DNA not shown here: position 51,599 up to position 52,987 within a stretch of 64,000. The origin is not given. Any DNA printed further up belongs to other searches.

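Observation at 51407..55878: RiPP-like cluster: small ORF, radical SAM/SPASM maturase, TPR-tailed ABC exporter, outer-membrane barrel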

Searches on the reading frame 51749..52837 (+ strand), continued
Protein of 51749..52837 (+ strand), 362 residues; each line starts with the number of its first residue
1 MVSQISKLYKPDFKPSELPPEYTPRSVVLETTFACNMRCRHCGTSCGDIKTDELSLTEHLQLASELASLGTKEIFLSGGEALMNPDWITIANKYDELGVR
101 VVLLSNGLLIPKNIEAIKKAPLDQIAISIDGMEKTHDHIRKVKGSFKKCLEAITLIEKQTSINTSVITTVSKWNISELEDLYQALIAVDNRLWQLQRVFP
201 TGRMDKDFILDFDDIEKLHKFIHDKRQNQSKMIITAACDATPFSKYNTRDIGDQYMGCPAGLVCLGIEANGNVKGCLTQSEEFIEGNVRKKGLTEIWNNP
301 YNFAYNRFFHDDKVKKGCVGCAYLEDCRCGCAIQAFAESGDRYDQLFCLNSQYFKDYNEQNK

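Call 24: search_protein_families(library=ncbifam, proteins=[P0028, P0013, P0002, L008:4658-6004:+, L009:7113-8567:+], max_evalue=0.01)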
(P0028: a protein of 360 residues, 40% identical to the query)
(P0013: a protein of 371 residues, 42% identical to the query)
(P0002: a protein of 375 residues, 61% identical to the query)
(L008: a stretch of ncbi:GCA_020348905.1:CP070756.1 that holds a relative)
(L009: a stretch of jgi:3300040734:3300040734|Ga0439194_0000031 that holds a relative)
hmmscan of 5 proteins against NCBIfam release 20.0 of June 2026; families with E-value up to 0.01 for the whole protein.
P0028 (360 aa): 88 families (the best 25 are shown)
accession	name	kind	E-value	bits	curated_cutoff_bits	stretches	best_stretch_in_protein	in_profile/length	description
TIGR03913.1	rad_SAM_trio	equivalog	1e-75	255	591.75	1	5-344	15-365/477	GDL motif peptide-associated radical SAM/SPASM maturase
TIGR04103.1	rSAM_nif11_3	equivalog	7.5e-71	238.9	725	1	11-344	7-355/412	nif11-class peptide radical SAM maturase 3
TIGR04133.1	rSAM_w_lipo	hypoth_equivalog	1.1e-57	195.6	425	1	11-316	26-331/350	TIGR04133 family radical SAM/SPASM protein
TIGR04545.1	rSAM_ahbD_hemeb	equivalog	3.6e-53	181.2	500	2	10-219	1-213/339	heme b synthase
TIGR04055.1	rSAM_NirJ2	equivalog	1.3e-52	179.4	500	1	10-336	1-325/326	putative heme d1 biosynthesis radical SAM protein NirJ2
TIGR04347.1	pseudo_SAM_Halo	equivalog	5.6e-47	160.8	525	2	10-188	39-218/390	TIGR04347 family pseudo-SAM/SPASM protein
TIGR04546.1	rSAM_ahbC_deAc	equivalog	6.2e-45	153.6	650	2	10-179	40-210/390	12,18-didecarboxysiroheme deacetylase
TIGR04053.2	TIGR04053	equivalog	7.9e-45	153.7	395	2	5-212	4-216/366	TIGR04053 family radical SAM/SPASM domain-containing protein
TIGR04051.1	rSAM_NirJ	equivalog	4.1e-44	151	515.45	2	10-187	3-181/354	heme d1 biosynthesis radical SAM protein NirJ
TIGR03962.1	mycofact_rSAM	equivalog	3.5e-43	148.1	265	1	8-337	11-335/339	mycofactocin radical SAM maturase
TIGR04054.1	rSAM_NirJ1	equivalog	5e-41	140.6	650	2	10-175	37-203/387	putative heme d1 biosynthesis radical SAM protein NirJ1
TIGR04303.1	GeoRSP_rSAM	equivalog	3.3e-35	122.2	400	1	8-333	4-324/325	GeoRSP system radical SAM/SPASM protein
NF045574.1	sacti_mat_StsB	exception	1.9e-32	112.7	625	1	11-330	98-409/466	StsB family radical SAM/SPASM domain sactipeptide maturase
NF050035.1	rSAM_WgK_link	exception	7.3e-32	110.7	650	2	1-203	1-207/367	radical SAM/SPASM peptide maturase WgkB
TIGR04250.1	SCM_rSAM_ScmE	equivalog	6.5e-31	107.5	400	1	11-327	5-338/358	SynChlorMet cassette radical SAM/SPASM protein ScmE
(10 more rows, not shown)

P0013 (371 aa): 76 families (the best 25 are shown)
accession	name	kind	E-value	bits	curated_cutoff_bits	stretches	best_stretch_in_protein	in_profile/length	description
TIGR04103.1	rSAM_nif11_3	equivalog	9.1e-74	248.5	725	1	8-339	4-346/412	nif11-class peptide radical SAM maturase 3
TIGR03913.1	rad_SAM_trio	equivalog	9.5e-69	232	591.75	1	7-339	17-356/477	GDL motif peptide-associated radical SAM/SPASM maturase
TIGR04133.1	rSAM_w_lipo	hypoth_equivalog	1.1e-60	205.5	425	1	9-318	24-331/350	TIGR04133 family radical SAM/SPASM protein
TIGR04055.1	rSAM_NirJ2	equivalog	1.7e-48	165.8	500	1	11-338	2-325/326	putative heme d1 biosynthesis radical SAM protein NirJ2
TIGR04545.1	rSAM_ahbD_hemeb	equivalog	4.5e-46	157.8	500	1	11-338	2-338/339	heme b synthase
TIGR03962.1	mycofact_rSAM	equivalog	6.8e-43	147.1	265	1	10-333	13-327/339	mycofactocin radical SAM maturase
TIGR04347.1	pseudo_SAM_Halo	equivalog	1.3e-42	146.5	525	2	9-213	38-242/390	TIGR04347 family pseudo-SAM/SPASM protein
TIGR04053.2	TIGR04053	equivalog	1.1e-40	140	395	2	4-220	3-221/366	TIGR04053 family radical SAM/SPASM domain-containing protein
TIGR04051.1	rSAM_NirJ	equivalog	2.3e-39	135.4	515.45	2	11-193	4-186/354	heme d1 biosynthesis radical SAM protein NirJ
TIGR04546.1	rSAM_ahbC_deAc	equivalog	4e-39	134.5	650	2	10-213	40-243/390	12,18-didecarboxysiroheme deacetylase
TIGR04054.1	rSAM_NirJ1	equivalog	1.2e-34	119.6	650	2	11-170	38-197/387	putative heme d1 biosynthesis radical SAM protein NirJ1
NF050035.1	rSAM_WgK_link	exception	1.5e-29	103.2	650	2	1-209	1-210/367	radical SAM/SPASM peptide maturase WgkB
NF045574.1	sacti_mat_StsB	exception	2.3e-28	99.3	625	1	9-334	96-411/466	StsB family radical SAM/SPASM domain sactipeptide maturase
TIGR04403.1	rSAM_skfB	equivalog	2.5e-27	95.7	300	1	13-194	108-288/402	sporulation killing factor system radical SAM maturase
TIGR04250.1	SCM_rSAM_ScmE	equivalog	1.8e-25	89.7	400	1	8-329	2-338/358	SynChlorMet cassette radical SAM/SPASM protein ScmE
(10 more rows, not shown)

P0002 (375 aa): 68 families (the best 25 are shown)
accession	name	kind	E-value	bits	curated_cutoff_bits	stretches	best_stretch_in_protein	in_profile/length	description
TIGR04103.1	rSAM_nif11_3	equivalog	1.2e-51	175.6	725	1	35-365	7-346/412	nif11-class peptide radical SAM maturase 3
TIGR03913.1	rad_SAM_trio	equivalog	5.3e-50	170.2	591.75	1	31-364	17-355/477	GDL motif peptide-associated radical SAM/SPASM maturase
TIGR04133.1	rSAM_w_lipo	hypoth_equivalog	8.3e-48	163.1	425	1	34-344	25-331/350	TIGR04133 family radical SAM/SPASM protein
TIGR04055.1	rSAM_NirJ2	equivalog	4.6e-41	141.4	500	1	37-363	4-324/326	putative heme d1 biosynthesis radical SAM protein NirJ2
TIGR04545.1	rSAM_ahbD_hemeb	equivalog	2.1e-40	139.2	500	1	36-361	3-335/339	heme b synthase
TIGR03962.1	mycofact_rSAM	equivalog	3.8e-36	124.9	265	1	31-348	10-317/339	mycofactocin radical SAM maturase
TIGR04347.1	pseudo_SAM_Halo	equivalog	6e-36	124.5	525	2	27-201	33-207/390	TIGR04347 family pseudo-SAM/SPASM protein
TIGR04546.1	rSAM_ahbC_deAc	equivalog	9.4e-36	123.4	650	1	18-196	25-203/390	12,18-didecarboxysiroheme deacetylase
TIGR04053.2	TIGR04053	equivalog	1e-35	123.7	395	2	29-238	4-218/366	TIGR04053 family radical SAM/SPASM domain-containing protein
TIGR04051.1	rSAM_NirJ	equivalog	3.9e-35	121.4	515.45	1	35-357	4-341/354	heme d1 biosynthesis radical SAM protein NirJ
TIGR04054.1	rSAM_NirJ1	equivalog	7.5e-35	120.3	650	2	32-195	36-199/387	putative heme d1 biosynthesis radical SAM protein NirJ1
TIGR04303.1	GeoRSP_rSAM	equivalog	7.6e-30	104.6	400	1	35-354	7-316/325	GeoRSP system radical SAM/SPASM protein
NF050035.1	rSAM_WgK_link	exception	8.3e-28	97.4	650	2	31-224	7-202/367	radical SAM/SPASM peptide maturase WgkB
TIGR04250.1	SCM_rSAM_ScmE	equivalog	3.4e-27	95.3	400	1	32-350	2-333/358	SynChlorMet cassette radical SAM/SPASM protein ScmE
TIGR04317.1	W_rSAM_matur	equivalog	5.8e-27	94.7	380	1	34-342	5-321/349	tungsten cofactor oxidoreductase radical SAM maturase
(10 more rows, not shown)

L008:4658-6004:+ (448 aa): 70 families (the best 25 are shown)
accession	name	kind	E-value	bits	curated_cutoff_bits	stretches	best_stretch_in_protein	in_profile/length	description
TIGR04334.1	rSAM_Clo7bot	equivalog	6e-107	358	600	1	3-433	1-433/440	radical SAM/SPASM domain Clo7bot peptide maturase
TIGR04463.1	rSAM_vs_C_rich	equivalog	6.1e-93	311.9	525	1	7-427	1-422/438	TIGR04463 family radical SAM/SPASM RiPP maturase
NF038107.1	rSAM_NF038107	equivalog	9.6e-67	225.7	600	1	3-403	2-400/444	Cys-every-fifth radical SAM/SPASM peptide maturase CefB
NF052473.1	rSAM_FlmE_OhkG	exception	3.2e-64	217.4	500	1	3-430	2-452/481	FlmE/OhkG family radical SAM/SPASM peptide maturase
TIGR04280.1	geopep_mat_rSAM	hypoth_equivalog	4e-60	204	400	1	46-404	37-393/428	geopeptide radical SAM maturase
NF047865.1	rSAM_PapB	equivalog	3e-40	138.5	340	1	94-405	3-318/330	PapB family radical SAM/SPASM ranthipeptide maturase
TIGR04064.1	rSAM_nif11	equivalog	4.2e-30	104.8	518.7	2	86-240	70-225/459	nif11-like peptide radical SAM maturase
TIGR03974.1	rSAM_six_Cys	equivalog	2.3e-26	92.7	425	2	49-237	54-242/451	thioether cross-link-forming SCIFF peptide maturase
TIGR04068.1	rSAM_ocin_clost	equivalog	6.8e-26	91.2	500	1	39-244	29-237/462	Cys-rich peptide radical SAM maturase CcpM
TIGR03942.1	sulfatase_rSAM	equivalog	1.2e-25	90.3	349.45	2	103-246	8-154/363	anaerobic sulfatase maturase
NF041298.1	rSAM_mat_DynA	equivalog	5.7e-25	88.1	450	2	99-241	4-148/356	dynobactin maturation radical SAM/SPASM protein DynA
TIGR03906.1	quino_hemo_SAM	equivalog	4.6e-24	84.9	453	2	28-253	33-258/467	quinohemoprotein amine dehydrogenase maturation protein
NF041707.1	rSAM_YhhB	equivalog_domain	7.4e-22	77.7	445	1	105-242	11-155/369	cyclophane-forming radical SAM/SPASM peptide maturase YhhB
TIGR03978.1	rSAM_paired_1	equivalog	2.2e-21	76.2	370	1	57-274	41-264/466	His-Xaa-Ser system radical SAM maturase HxsB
TIGR04083.1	rSAM_pep_methan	hypoth_equivalog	2.3e-21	76.1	300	2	99-221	3-122/376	TIGR04083 family peptide-modifying radical SAM enzyme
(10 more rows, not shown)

L009:7113-8567:+ (484 aa): 22 families
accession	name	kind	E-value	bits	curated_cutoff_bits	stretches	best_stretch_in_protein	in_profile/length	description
TIGR02026.1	BchE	equivalog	2.5e-22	79.4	481.35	1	70-363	55-362/497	magnesium-protoporphyrin IX monomethyl ester anaerobic oxidative cyclase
NF038361.1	rSAM_Sden_1168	equivalog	4e-20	71.9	575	2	163-365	250-450/560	Sden_1168 family B12-binding radical SAM P-methyltransferase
TIGR04013.1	B12_SAM_MJ_1487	hypoth_equivalog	2.4e-19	69.5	251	1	66-389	31-353/382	TIGR04013 family B12-binding domain/radical SAM domain-containing protein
TIGR03975.1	rSAM_ocin_1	subfamily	8.7e-18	64.1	281.85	2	200-363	266-427/606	RiPP maturation radical SAM C-methyltransferase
TIGR04479.1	bcpD_PhpK_rSAM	subfamily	2.2e-15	56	600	1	194-366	240-409/504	PhpK family radical SAM P-methyltransferase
TIGR04072.2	rSAM_ladder_B12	equivalog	2.3e-14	52.9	360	1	97-365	88-348/443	lipid biosynthesis B12-binding/radical SAM protein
TIGR03471.1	HpnJ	equivalog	2.6e-13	49.7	577.6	1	197-370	199-368/472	hopanoid biosynthesis associated radical SAM protein HpnJ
NF033712.0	B12_rSAM_KedN5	subfamily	2.1e-12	46.1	700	1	45-171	30-154/624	KedN5 family methylcobalamin-dependent radical SAM C-methyltransferase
NF033070.1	rSAM_AprD4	equivalog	7.4e-12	44.9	500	1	198-457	199-443/456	AprD4 family radical SAM diol-dehydratase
TIGR00089.1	TIGR00089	subfamily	1.2e-08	34.2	251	1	196-365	141-317/429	MiaB/RimO family radical SAM methylthiotransferase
TIGR04014.1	B12_SAM_MJ_0865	equivalog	1.5e-08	33.9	360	1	194-364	159-334/434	methyl-coenzyme M reductase glutamine C-methyltransferase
TIGR04385.1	B12_rSAM_cofa1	equivalog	3.6e-08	33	450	1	88-368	80-366/438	B12 lower ligand biosynthesis radical SAM protein BzaD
NF050148.1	rSAM_ApyD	equivalog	1.1e-07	30.7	750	1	192-372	196-372/645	RiPP biosynthesis radical SAM protein ApyD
TIGR04367.1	HpnR_B12_rSAM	equivalog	1.3e-07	30.5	650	1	80-283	62-271/490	hopanoid C-3 methylase HpnR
TIGR01125.1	TIGR01125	equivalog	3.6e-06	26.3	356.95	1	197-365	139-315/432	30S ribosomal protein S12 methylthiotransferase RimO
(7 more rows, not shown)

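Call 25: search_solved_structures(query=window:51749-52837:+, max_evalue=0.001, show_alignments=1)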
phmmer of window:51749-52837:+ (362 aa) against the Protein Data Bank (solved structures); distinct sequences matched with E-value up to 0.001: 8.
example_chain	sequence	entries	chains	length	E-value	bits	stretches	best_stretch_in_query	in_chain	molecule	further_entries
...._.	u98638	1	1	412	1.4e-19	73.5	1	21-219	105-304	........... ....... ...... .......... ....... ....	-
7vob_C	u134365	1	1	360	4.6e-14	55.3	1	28-197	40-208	Cytosylglucuronate decarboxylase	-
7voc_C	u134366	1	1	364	4.8e-14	55.2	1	28-197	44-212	Cytosylglucuronate decarboxylase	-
6c8v_A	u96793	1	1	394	4.9e-12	48.6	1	24-342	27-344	Coenzyme PQQ synthesis protein E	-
2fb2_A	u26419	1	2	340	6e-09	38.4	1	25-166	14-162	Molybdenum cofactor biosynthesis protein A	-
1tv7_A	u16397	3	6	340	1.4e-08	37.3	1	25-166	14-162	Molybdenum cofactor biosynthesis protein A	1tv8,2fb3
5wgg_A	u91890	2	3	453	3.2e-07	32.7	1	24-336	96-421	Radical SAM domain protein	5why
5v1q_A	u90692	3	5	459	1.6e-06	30.5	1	24-343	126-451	Radical SAM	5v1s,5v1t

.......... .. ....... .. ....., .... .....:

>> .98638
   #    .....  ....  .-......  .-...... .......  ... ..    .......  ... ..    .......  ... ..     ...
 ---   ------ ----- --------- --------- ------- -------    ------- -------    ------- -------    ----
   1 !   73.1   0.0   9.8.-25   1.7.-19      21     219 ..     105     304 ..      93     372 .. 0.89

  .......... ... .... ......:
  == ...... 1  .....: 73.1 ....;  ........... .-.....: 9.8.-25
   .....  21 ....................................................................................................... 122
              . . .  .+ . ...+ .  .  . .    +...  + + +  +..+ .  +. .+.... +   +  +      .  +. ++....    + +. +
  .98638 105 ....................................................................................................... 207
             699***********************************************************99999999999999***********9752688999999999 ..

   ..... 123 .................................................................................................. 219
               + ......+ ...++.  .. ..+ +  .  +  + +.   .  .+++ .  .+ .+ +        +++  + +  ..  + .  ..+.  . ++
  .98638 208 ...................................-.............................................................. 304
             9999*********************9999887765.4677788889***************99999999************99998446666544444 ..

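Call 32: find_related_loci(query=A3, collection=genome_contigs, flank=6000)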
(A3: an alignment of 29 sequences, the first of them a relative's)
Query A3 (362 aa) in genome_contigs; peptide patterns used: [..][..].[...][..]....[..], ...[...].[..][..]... (x = any residue, [..] = any of these).
599 stretches matched a pattern (row limit reached: there are more); 578 encode a relative of the query (tblastn E <= 1e-3); the best 80 are kept; 80 distinct loci.
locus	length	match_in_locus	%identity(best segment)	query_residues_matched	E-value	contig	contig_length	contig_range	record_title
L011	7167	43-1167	61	1-362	5e-156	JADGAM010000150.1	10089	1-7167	MAG: Oligoflexia bacterium isolate nN3bin16 nN3_bin16_NODE_150_length_10089_cov_3.673179, whole genome shotgun sequence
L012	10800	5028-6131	61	1-355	2e-151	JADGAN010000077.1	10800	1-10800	MAG: Oligoflexia bacterium isolate nN3bin31 nN3_bin31_NODE_77_length_10800_cov_16.365033, whole genome shotgun sequence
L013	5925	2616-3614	43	21-349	2e-86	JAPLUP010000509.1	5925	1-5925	MAG: Candidatus Zixiibacteriota bacterium isolate LacPavin_0920_SED4_MAG_53_9 LacPavin_0920_SED4_scaffold_2295945, whole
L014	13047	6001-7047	40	10-349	9e-83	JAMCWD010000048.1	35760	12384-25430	MAG: Chloroflexota bacterium isolate FK_Sedi_B_Bin.67 NODE_3421_length_35760_cov_4.72402, whole genome shotgun sequence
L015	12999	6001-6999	40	21-349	7e-80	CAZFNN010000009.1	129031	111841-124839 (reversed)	MAG TPA_asm: uncultured Ignavibacteria bacterium isolate SRP323723_co1_126 genome assembly, contig: NODE_114_length_1290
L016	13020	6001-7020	42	20-352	8e-80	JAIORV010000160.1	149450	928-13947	MAG: Vulcanimicrobiota bacterium isolate SMBSF27 20075_Bin_1_contigs_1_c_000000000003, whole genome shotgun sequence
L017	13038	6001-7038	40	6-349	2e-79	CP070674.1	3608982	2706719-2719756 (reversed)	MAG: Candidatus Zixiibacteriota bacterium isolate bin72 chromosome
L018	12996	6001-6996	40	21-348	5e-79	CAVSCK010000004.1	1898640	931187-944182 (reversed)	MAG: uncultured bacterium isolate MFD05942.bin.1.428 genome assembly, contig: contig_8898, whole genome shotgun sequence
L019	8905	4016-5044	40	10-349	6e-79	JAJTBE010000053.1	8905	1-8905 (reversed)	MAG: Bacillota bacterium isolate MH_R1_1 k141_7664, whole genome shotgun sequence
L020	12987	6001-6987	39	22-349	8e-77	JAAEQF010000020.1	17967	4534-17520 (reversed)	MAG: FCB group bacterium isolate Gpa_11 GpaG_CONTIG119477, whole genome shotgun sequence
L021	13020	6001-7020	40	12-349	7e-77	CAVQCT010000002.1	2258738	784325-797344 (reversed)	MAG: uncultured candidate division Zixibacteria bacterium isolate MFD02416.bin.1.319 genome assembly, contig: contig_146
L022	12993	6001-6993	40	21-348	1e-76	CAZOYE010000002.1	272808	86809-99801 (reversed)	MAG TPA_asm: uncultured Ignavibacteria bacterium isolate SRP323723_co1_129 genome assembly, contig: NODE_21_length_27280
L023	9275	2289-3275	41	21-349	1e-76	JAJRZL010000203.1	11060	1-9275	MAG: Candidatus Zixiibacteriota bacterium isolate Dive96_bin4.195 k141_2859695, whole genome shotgun sequence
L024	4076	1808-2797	39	21-349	2e-76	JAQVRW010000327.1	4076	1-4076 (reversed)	MAG: Candidatus Zixiibacteriota bacterium isolate STF1_26 NODE_95148_length_4076_cov_3.047101_Sandtown_F1, whole genome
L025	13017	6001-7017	39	24-350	6e-76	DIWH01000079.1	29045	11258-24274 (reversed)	MAG TPA_asm: bacterium UBP9_UBA6111 isolate UBA6111 UBA6111_contig_6965, whole genome shotgun sequence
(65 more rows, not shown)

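Call 57: search_protein_families(library=pfam, proteins=[L003:3456-3959:+], max_evalue=10)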
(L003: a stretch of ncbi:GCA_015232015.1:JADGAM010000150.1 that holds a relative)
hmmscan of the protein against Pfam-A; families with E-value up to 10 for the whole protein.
L003:3456-3959:+ (167 aa): 1 family
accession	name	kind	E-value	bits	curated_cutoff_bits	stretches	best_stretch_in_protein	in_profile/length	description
PF17561.7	TssO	-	4.8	7.8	29.2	1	3-28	9-36/148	Type VI secretion system, TssO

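Call 62: predict_structure(alignment_id=A3)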
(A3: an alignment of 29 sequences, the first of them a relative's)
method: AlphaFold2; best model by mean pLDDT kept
length: 362 residues; sequences in the alignment: 29
mean_pLDDT: 88.9   pTM: 0.89
mean pLDDT of the five models: 88.9, 86.0, 82.7, 76.4, 74.3
residues with pLDDT >= 90: 206; 70-90: 130; 50-70: 24; < 50: 2
segments of 3 or more residues with pLDDT < 50: none
pLDDT, mean of each block of 10 residues (from residue 1): 80 77 93 89 68 94 97 95 96 98 97 98 98 96 97 98 96 96 97 89 78 90 87 84 65 69 95 92 95 95 89 84 84 86 84 78 72
secondary structure, 60 per line:
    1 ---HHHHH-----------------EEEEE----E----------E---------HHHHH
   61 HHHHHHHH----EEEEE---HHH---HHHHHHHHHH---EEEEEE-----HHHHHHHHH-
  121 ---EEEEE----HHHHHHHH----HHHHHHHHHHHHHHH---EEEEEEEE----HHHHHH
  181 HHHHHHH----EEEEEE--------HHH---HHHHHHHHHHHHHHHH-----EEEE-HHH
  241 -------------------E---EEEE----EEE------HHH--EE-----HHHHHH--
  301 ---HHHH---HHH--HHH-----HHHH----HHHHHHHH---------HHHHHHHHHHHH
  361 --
elements in order: H4-8 E26-30 H56-68 E73-77 H87-96 E100-105 H111-119 E124-128 H133-140 H145-159 E163-170 H175-187 E192-197 H212-227 E233-236 E264-267 E272-274 H293-298 H304-307 H324-327 H332-339 H349-360
